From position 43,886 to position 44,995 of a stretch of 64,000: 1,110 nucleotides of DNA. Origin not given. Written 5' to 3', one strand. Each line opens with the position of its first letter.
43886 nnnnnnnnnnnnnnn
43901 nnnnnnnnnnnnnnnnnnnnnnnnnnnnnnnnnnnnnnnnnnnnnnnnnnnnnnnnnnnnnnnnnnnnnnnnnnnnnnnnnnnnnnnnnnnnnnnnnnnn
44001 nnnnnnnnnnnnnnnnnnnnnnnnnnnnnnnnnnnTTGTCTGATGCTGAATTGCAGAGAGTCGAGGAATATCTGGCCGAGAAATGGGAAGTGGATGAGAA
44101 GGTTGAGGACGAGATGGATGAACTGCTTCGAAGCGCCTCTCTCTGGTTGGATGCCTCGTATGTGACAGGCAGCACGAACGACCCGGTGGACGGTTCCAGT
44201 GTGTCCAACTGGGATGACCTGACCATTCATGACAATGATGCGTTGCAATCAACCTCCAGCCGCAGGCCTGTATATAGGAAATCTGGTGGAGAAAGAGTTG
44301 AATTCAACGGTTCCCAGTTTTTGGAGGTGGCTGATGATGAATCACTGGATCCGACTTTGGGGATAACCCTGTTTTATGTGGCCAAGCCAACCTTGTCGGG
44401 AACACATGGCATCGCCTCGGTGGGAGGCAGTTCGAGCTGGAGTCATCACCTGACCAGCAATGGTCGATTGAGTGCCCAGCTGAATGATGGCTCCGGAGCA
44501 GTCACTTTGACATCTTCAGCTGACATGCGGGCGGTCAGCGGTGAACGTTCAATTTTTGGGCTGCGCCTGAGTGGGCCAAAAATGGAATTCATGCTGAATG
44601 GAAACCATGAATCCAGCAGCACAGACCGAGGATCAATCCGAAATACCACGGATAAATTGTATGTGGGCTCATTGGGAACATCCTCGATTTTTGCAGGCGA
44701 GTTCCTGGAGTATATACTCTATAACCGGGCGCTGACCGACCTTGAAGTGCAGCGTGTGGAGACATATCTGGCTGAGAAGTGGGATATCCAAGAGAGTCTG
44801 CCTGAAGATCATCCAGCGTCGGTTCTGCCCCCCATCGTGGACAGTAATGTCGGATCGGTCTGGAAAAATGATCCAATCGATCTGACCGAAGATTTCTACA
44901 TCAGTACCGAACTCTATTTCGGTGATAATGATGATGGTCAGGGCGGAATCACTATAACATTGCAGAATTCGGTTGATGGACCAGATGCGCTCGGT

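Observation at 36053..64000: Two tandem paralogous giant multi-lectin surface-protein genes (about 16.2 kb and 10.2 kb) plus an Ig-repeat gene fill 44% of the window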

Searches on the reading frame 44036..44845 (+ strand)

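Call 36: search_protein_families(library=pfam, proteins=[window:44036-44845:+], max_evalue=0.05)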
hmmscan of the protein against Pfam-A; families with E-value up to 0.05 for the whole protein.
window:44036-44845:+ (270 aa): 2 families
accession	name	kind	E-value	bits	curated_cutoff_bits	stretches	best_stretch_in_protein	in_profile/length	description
PF13385.13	Laminin_G_3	-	1.9e-08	35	27.6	1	92-239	3-151/151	Concanavalin A-like lectin/glucanases superfamily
PF02210.31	Laminin_G_2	-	0.0032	18.4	22.9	1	131-213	17-99/126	Laminin G domain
